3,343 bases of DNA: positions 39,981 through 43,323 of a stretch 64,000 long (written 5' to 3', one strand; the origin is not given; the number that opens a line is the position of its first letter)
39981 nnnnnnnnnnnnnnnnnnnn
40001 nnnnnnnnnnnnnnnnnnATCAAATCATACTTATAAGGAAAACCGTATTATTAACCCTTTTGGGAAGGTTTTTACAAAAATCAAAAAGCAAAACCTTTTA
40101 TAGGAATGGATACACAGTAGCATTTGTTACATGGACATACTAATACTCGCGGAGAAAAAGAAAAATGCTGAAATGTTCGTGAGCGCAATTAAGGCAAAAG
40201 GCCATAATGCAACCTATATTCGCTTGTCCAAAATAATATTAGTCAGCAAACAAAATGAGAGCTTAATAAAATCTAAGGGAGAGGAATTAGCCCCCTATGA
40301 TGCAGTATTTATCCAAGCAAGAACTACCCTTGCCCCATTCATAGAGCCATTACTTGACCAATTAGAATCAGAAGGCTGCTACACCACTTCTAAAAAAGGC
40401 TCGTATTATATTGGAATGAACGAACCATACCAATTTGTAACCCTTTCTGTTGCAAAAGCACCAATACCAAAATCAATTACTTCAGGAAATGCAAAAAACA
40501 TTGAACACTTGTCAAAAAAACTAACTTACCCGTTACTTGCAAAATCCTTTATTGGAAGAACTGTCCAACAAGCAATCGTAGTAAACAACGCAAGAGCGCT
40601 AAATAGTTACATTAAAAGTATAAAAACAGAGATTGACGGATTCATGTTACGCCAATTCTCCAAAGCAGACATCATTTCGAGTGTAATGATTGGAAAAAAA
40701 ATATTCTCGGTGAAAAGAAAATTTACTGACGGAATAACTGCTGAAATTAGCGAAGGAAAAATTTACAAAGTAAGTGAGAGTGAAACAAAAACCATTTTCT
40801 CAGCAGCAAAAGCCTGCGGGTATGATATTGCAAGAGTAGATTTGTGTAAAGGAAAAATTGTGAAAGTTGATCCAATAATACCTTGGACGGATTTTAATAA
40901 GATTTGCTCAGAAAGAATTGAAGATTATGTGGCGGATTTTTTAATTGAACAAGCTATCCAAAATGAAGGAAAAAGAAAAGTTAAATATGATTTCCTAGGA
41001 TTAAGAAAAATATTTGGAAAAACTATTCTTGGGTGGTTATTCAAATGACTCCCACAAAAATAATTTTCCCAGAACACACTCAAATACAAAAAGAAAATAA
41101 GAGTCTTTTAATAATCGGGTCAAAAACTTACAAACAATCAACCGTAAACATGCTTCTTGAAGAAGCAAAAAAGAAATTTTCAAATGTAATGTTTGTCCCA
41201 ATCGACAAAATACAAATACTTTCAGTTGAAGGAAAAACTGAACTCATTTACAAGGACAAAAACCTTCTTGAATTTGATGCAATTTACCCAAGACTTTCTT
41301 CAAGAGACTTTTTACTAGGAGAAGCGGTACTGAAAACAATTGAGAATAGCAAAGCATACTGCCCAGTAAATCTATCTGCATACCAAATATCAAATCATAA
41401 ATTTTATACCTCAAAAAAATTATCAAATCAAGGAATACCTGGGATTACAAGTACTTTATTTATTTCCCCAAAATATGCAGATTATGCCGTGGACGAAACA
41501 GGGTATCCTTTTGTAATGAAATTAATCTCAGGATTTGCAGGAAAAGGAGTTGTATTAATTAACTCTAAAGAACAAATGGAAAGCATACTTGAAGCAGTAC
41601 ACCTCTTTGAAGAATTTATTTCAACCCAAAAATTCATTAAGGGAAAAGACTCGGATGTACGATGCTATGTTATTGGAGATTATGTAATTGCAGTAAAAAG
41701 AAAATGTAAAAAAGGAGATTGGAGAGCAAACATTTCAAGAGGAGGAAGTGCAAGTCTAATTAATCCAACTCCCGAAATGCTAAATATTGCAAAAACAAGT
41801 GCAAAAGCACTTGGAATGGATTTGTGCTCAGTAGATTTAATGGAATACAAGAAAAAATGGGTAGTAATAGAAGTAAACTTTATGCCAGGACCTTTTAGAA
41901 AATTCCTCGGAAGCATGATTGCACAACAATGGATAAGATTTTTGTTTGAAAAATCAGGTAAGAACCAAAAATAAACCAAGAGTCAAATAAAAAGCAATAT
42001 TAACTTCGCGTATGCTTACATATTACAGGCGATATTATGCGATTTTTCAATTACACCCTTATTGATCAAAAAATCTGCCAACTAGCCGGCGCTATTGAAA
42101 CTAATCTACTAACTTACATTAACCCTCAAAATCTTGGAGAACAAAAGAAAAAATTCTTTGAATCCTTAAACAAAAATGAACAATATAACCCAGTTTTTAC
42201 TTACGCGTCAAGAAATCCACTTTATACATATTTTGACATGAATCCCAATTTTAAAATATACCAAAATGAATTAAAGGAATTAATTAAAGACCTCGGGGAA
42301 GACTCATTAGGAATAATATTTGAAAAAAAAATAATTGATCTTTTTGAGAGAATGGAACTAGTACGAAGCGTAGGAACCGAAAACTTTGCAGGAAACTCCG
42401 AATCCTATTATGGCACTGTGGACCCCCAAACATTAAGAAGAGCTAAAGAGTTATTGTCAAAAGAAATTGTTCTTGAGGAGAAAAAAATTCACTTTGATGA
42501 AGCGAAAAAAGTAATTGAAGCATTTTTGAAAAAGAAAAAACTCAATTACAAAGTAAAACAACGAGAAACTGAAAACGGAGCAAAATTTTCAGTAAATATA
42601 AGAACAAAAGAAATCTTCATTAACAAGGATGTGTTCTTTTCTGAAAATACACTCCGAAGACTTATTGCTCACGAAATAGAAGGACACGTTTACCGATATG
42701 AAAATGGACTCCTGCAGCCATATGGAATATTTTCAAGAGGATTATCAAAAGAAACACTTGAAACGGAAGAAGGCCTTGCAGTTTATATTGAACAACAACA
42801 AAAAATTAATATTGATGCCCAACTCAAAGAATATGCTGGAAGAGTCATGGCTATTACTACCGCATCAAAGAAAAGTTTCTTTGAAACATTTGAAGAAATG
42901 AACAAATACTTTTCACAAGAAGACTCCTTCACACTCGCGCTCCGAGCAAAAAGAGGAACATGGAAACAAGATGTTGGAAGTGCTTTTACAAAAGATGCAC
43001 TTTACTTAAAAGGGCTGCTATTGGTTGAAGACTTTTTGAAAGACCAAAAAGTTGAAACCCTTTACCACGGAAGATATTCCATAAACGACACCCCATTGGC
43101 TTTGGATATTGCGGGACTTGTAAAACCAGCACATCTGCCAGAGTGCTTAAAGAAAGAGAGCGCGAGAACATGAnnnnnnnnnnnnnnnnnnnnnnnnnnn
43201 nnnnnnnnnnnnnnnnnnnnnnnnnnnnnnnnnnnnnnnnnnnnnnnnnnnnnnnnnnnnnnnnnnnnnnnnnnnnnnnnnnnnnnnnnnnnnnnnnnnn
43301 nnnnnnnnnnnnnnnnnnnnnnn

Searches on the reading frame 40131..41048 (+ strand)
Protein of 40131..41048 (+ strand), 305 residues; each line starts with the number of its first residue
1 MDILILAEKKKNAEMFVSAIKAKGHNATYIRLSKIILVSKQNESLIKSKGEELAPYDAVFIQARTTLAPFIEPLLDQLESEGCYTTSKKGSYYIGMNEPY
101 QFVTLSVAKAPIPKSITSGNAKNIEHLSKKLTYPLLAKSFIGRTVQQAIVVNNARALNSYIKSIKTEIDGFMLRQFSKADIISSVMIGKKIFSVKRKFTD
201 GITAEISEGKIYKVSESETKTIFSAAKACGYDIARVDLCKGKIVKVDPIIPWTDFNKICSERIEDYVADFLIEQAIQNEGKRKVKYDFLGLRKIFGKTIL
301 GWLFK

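Call 3: search_protein_families(library=pfam, proteins=[window:40131-41048:+], max_evalue=1)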
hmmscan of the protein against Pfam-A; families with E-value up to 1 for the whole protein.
window:40131-41048:+ (305 aa): 1 family
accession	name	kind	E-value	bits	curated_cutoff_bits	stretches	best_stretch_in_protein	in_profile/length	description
PF18030.7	Rimk_N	-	3.3e-07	30.9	26.4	1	1-88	1-90/94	RimK PreATP-grasp domain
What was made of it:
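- On RimK family alpha-L-glutamate ligase (gene 40131-41048): Only the Rimk_N domain passes its cut-off (call 3).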

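Call 4: search_protein_families(library=ncbifam, proteins=[window:40131-41048:+], max_evalue=1)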
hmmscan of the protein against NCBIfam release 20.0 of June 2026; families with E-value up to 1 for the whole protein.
window:40131-41048:+ (305 aa): 3 families
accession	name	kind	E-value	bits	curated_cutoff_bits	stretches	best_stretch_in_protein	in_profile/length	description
TIGR00768.1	rimK_fam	subfamily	5.8e-07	29.1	143.4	1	5-240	5-240/276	RimK family alpha-L-glutamate ligase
NF009402.0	PRK12767.1-1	equivalog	0.00056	18.8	218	1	104-177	122-193/329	carbamoyl phosphate synthase-like protein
TIGR02144.1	LysX_arch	equivalog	0.00063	18.9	275.6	1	79-237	69-236/281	lysine biosynthesis protein LysX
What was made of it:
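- On RimK family alpha-L-glutamate ligase (gene 40131-41048): TIGR00768: 29.1 bits against 143.4 (call 4).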

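Call 21: search_solved_structures(query=window:40131-41048:+, max_evalue=1, show_alignments=2)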
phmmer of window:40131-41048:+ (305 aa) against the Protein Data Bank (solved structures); distinct sequences matched with E-value up to 1: 1.
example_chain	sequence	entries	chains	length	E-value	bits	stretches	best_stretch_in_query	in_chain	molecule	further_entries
7qys_A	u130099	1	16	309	0.029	17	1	17-242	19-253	Probable alpha-L-glutamate ligase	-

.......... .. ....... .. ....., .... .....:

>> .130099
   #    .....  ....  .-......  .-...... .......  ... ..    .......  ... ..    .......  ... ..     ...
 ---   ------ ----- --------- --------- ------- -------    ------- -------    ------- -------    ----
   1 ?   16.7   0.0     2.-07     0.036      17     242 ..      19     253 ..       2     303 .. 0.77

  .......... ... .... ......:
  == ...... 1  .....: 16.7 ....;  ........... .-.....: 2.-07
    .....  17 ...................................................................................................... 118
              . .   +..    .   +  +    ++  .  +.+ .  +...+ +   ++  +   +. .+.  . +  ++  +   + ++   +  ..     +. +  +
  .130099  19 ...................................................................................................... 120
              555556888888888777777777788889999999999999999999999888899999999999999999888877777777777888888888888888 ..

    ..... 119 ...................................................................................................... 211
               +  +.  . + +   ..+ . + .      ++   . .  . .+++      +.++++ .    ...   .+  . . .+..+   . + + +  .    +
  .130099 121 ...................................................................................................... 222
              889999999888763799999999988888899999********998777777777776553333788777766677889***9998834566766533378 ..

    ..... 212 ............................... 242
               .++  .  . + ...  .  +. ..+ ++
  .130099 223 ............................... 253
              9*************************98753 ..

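Call 23: find_homologous_proteins(query=window:40131-41048:+, max_evalue=0.001)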
Query window:40131-41048:+ (305 aa): 54 proteins with E <= 0.001 among 1519 candidates.
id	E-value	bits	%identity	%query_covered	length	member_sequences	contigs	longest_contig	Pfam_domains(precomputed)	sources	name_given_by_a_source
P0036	1.2e-177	607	90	100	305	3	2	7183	PF18030.8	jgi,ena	-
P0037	9.7e-170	581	85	100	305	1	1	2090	PF18030.8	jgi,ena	-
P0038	1.7e-165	567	83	100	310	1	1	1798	PF18030.8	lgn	-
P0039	3.7e-152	524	77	100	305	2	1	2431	PF18030.8,PF08443.17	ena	-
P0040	2.3e-137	475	77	90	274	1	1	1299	PF08443.17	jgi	jgi:glutathione synthase/RimK-type ligase-like ATP-grasp enzyme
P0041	8.2e-123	427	63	100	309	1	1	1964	PF08443.17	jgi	jgi:glutathione synthase/RimK-type ligase-like ATP-grasp enzyme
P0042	4.6e-119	415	63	100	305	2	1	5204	PF18030.8,PF08443.17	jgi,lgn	-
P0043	1.2e-116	407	60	100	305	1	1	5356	PF08443.17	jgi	jgi:glutathione synthase/RimK-type ligase-like ATP-grasp enzyme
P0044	2.6e-116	406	60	100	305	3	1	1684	PF18030.8,PF08443.17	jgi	-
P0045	1.1e-114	401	61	100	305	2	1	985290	PF08443.17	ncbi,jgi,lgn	ncbi:MAG: hypothetical protein WC821_04805 [archaeon]|jgi:glutathione synthase/RimK-type ligase-like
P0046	3.1e-109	383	58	100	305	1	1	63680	PF08443.17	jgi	jgi:glutathione synthase/RimK-type ligase-like ATP-grasp enzyme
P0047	1.9e-108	380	59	100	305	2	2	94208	PF08443.17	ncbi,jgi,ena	ncbi:MAG: hypothetical protein WCW13_05105 [archaeon]|jgi:glutathione synthase/RimK-type ligase-like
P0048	3.8e-108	379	57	100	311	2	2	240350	PF08443.17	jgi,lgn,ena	-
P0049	3.9e-108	379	58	100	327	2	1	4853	PF08443.17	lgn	-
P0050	3.1e-107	376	55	100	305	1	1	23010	PF08443.17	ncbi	-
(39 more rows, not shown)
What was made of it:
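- Tried and rejected: The search found nothing below 44% identity (call 23).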

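Call 44: find_related_loci(query=A5, collection=metagenome_contigs, flank=10000)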
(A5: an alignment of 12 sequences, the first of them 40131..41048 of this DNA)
Query A5 (305 aa) in metagenome_contigs; peptide patterns used: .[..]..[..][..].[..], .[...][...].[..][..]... (x = any residue, [..] = any of these).
230 stretches matched a pattern; 45 encode a relative of the query (tblastn E <= 1e-3); 42 distinct loci.
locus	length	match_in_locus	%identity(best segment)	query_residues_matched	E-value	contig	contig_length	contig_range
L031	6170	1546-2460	90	1-305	0e+0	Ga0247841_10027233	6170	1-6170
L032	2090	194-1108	85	1-305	0e+0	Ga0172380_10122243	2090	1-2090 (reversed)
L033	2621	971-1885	79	1-305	0e+0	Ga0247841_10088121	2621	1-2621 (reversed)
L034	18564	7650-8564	61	1-305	1e-131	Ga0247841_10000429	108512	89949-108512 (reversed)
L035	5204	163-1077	63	1-305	1e-130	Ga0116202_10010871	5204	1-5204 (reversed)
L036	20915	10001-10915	61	1-305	1e-131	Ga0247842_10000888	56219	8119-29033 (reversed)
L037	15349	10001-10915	59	1-305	4e-118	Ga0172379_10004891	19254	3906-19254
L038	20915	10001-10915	57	1-305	5e-117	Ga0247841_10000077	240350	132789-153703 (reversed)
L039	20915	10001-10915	57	1-305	7e-117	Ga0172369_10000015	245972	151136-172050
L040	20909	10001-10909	55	1-305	4e-114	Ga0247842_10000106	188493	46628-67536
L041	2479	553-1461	53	1-305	2e-115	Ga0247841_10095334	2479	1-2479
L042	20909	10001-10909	54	1-305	2e-110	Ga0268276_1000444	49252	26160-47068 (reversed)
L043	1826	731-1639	53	1-302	2e-114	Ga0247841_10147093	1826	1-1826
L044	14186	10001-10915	52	1-305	9e-105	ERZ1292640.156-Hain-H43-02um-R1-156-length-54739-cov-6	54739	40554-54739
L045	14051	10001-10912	50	1-303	1e-103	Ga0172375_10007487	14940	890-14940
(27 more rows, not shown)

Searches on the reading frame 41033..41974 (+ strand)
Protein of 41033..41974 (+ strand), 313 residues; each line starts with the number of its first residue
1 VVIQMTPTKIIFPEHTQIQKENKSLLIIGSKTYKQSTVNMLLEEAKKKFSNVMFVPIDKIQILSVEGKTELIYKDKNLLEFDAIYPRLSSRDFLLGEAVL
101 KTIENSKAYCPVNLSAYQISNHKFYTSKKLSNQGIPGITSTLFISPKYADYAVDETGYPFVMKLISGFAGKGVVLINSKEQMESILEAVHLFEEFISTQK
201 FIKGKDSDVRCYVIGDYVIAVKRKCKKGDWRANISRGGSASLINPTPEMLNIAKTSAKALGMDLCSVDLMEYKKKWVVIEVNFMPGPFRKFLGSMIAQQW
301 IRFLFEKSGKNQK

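Call 3: search_protein_families(library=pfam, proteins=[window:41033-41974:+], max_evalue=1)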
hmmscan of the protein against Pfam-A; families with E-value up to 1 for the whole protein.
window:41033-41974:+ (313 aa): 12 families
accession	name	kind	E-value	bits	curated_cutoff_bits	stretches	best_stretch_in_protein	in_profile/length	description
PF08443.16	RimK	-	1.2e-29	103.7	21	1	122-301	3-185/188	RimK-like ATP-grasp domain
PF02955.21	GSH-S_ATP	-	3.3e-10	40.1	23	1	153-265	27-147/175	Prokaryotic glutathione synthetase, ATP-grasp domain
PF02655.19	ATP-grasp_3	-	7.5e-10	39.6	23.2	1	122-282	3-154/160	ATP-grasp domain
PF02750.19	Synapsin_C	-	1.9e-07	31.3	22.5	1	129-274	25-166/203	Synapsin, ATP binding domain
PF18030.7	Rimk_N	-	2e-07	31.7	26.4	1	35-112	12-89/94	RimK PreATP-grasp domain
PF07478.18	Dala_Dala_lig_C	-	0.0012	18.9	24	1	152-216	31-93/204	D-ala D-ala ligase C-terminus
PF05770.16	Ins134_P3_kin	-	0.0014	18.7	23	1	244-286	139-184/201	Inositol 1,3,4-trisphosphate 5/6-kinase ATP-grasp domain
PF02222.28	ATP-grasp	-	0.0041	17.2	27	1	144-196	17-76/179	ATP-grasp domain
PF01071.24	GARS_A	-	0.0085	16.4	27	1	123-201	3-76/194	Phosphoribosylglycinamide synthetase, ATP-grasp (A) domain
PF14397.11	ATPgrasp_ST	-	0.02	14.5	31.4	1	157-212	62-114/278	Sugar-transfer associated ATP-grasp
PF02786.22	CPSase_L_D2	-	0.048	13.6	19.8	1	149-188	30-69/211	Carbamoyl-phosphate synthase L chain, ATP binding domain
PF13535.11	ATP-grasp_4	-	0.11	12.6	27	0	157-190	2-35/160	ATP-grasp domain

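Call 4: search_protein_families(library=ncbifam, proteins=[window:41033-41974:+], max_evalue=1)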
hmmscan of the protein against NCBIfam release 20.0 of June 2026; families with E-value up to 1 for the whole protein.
window:41033-41974:+ (313 aa): 36 families (the best 25 are shown)
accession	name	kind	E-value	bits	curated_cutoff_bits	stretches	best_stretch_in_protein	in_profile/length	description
TIGR00768.1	rimK_fam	subfamily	6.9e-45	153.5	143.4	1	33-286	9-256/276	RimK family alpha-L-glutamate ligase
NF007764.0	PRK10446.1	equivalog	1.8e-36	125.9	331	1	69-306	46-288/300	30S ribosomal protein S6--L-glutamate ligase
NF040720.1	MptN_Meth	equivalog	2.4e-32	112.2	350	1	34-286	10-270/291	tetrahydromethanopterin:alpha-L-glutamate ligase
TIGR02144.1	LysX_arch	equivalog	1.3e-30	106.5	275.6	1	113-284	77-253/281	lysine biosynthesis protein LysX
TIGR02068.2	cya_phycin_syn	equivalog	7.5e-15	54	850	2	115-224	206-314/862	cyanophycin synthetase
TIGR04356.1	grasp_GAK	hypoth_equivalog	3.4e-14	52.6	300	1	124-291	101-267/287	GAK system ATP-grasp enzyme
NF009110.0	PRK12458.1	subfamily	6.1e-14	51.8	408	1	115-286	128-306/349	glutathione synthetase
NF010623.0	PRK14016.1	subfamily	9.3e-13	47.2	877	2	116-224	208-315/871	cyanophycin synthetase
TIGR04443.1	F420_CofF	equivalog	4.9e-12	45.5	300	1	78-287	43-260/283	coenzyme gamma-F420-2:alpha-L-glutamate ligase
NF003573.0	PRK05246.1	equivalog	6.3e-10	38.3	272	1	160-260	157-262/316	glutathione synthase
NF002378.0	PRK01372.1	subfamily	1.1e-07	30.9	243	1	113-298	91-284/305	D-alanine--D-alanine ligase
NF009402.0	PRK12767.1-1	equivalog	2.1e-07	30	218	1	115-262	108-252/329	carbamoyl phosphate synthase-like protein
TIGR01380.1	glut_syn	equivalog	2.6e-07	30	299.05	1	158-260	154-261/312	glutathione synthase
NF053643.1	Ddl_archaea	equivalog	2.6e-06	26.6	500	1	98-209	79-187/367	putative pseudomurein biosynthesis ATP-grasp protein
TIGR01161.1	purK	equivalog_domain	2.6e-05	23.7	318.4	1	98-198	74-180/362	5-(carboxyamino)imidazole ribonucleotide synthase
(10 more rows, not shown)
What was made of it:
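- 41033..41974 (+): Intact RimK-family alpha-L-glutamate ligase ('RimK2') with all catalytic motifs. Call 4 (TIGR00768 153.5 bits, cut-off 143.4).
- On RimK family alpha-L-glutamate ligase (gene 41033-41974): TIGR00768: 153.5 bits against cut-off 143.4 (call 4).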

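Call 43: search_solved_structures(query=window:41033-41974:+, max_evalue=0.00001, show_alignments=2)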
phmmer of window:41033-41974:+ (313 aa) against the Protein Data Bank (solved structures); distinct sequences matched with E-value up to 0.00001: 13.
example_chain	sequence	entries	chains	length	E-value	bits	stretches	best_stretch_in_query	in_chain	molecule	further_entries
5zct_A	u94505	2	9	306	7e-34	120.6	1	69-304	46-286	Ribosomal protein S6--L-glutamate ligase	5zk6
4iwx_A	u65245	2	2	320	8e-34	120.4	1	69-304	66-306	Ribosomal protein S6 modification protein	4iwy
7qys_A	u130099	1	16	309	9.8e-33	116.8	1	64-287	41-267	Probable alpha-L-glutamate ligase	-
7qyr_A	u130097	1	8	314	1.4e-32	116.3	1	41-306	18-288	Probable alpha-L-glutamate ligase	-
3vpb_A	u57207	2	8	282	3.7e-15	59.2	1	115-306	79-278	Putative acetylornithine deacetylase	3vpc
3vpd_A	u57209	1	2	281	9.6e-13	51.2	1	120-283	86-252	Ribosomal protein S6 modification protein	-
5k2m_A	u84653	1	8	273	1e-10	44.6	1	152-282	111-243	RimK-related lysine biosynthesis protein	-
1uc8_A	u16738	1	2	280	3.3e-10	42.9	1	120-283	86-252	lysine biosynthesis enzyme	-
1uc9_A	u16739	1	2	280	6.3e-10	42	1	120-283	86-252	lysine biosynthesis enzyme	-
1auv_A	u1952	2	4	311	2.5e-08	36.8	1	127-273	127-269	SYNAPSIN IA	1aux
1pk8_A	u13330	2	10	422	3.2e-07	33.1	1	127-273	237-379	rat synapsin I | Synapsin I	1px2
3r23_A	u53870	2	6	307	2e-06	30.5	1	152-289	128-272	D-alanine--D-alanine ligase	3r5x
2p0a_A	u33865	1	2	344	5.1e-06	29.2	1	152-274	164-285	Synapsin-3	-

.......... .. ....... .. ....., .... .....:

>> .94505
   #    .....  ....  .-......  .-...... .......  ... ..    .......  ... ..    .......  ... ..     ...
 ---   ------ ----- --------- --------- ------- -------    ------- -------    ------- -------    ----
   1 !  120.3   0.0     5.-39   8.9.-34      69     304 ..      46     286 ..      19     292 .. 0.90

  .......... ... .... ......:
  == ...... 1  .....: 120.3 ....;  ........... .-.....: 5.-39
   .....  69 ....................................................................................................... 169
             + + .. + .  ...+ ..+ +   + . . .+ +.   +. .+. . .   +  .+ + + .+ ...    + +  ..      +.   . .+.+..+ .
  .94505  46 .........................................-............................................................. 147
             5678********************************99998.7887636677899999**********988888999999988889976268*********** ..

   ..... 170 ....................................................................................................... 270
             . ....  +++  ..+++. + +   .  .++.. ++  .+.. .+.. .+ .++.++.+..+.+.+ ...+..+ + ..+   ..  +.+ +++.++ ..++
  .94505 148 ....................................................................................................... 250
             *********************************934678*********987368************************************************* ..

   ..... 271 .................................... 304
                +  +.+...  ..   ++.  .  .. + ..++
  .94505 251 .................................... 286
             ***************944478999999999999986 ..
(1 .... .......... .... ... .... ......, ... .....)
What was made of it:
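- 41033..41974 (+): Call 43 (120 bits to E. coli RimK; 43-59 bits to LysX/ArgX).
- On RimK family alpha-L-glutamate ligase (gene 41033-41974): The Lys, the Gly-rich loop, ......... and EVN are all present in the alignment to E. coli RimK (call 43).
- RimK2 keeps every catalytic motif and is closer to RimK than to LysX (calls 4, 43). RimK2 is much closer to RimK than to LysX/ArgX (call 43).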

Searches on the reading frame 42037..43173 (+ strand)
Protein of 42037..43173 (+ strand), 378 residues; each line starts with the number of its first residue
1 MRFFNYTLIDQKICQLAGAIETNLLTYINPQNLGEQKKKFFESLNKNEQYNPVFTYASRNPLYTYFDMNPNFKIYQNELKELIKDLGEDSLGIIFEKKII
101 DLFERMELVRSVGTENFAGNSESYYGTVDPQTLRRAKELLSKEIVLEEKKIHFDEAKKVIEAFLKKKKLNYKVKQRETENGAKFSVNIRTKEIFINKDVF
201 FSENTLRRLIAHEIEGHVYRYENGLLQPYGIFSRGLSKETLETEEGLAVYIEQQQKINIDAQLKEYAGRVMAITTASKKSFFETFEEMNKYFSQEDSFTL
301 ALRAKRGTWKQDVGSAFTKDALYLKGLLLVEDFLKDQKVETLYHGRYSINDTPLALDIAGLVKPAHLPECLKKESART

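Call 3: search_protein_families(library=pfam, proteins=[window:42037-43173:+], max_evalue=1)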
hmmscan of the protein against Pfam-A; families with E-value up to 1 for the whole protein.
window:42037-43173:+ (378 aa): 2 families
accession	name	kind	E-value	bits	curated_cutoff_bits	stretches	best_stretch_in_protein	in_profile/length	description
PF08014.17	MATCAP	-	1.4e-44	153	27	1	40-373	3-349/365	Microtubule-associated tyrosine carboxypeptidase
PF13255.11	DUF4046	-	0.034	15.1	22.8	1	122-180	18-76/90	Protein of unknown function (DUF4046)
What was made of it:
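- On MATCAP/DUF1704 metallocarboxypeptidase (gene 42037-43173): 153 bits against 27 (call 3).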

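Call 4: search_protein_families(library=ncbifam, proteins=[window:42037-43173:+], max_evalue=1)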
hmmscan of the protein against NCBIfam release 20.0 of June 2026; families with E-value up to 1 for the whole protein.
window:42037-43173:+ (378 aa): 1 family
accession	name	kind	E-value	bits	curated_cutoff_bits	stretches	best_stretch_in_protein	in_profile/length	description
TIGR02421.1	QEGLA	hypoth_equivalog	1.9e-46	159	338.65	1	23-376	13-360/368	flavohemoglobin expression-modulating QEGLA motif protein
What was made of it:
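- On MATCAP/DUF1704 metallocarboxypeptidase (gene 42037-43173): The TIGR02421 equivalog cut-off is not reached (159 against 338.65, call 4).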
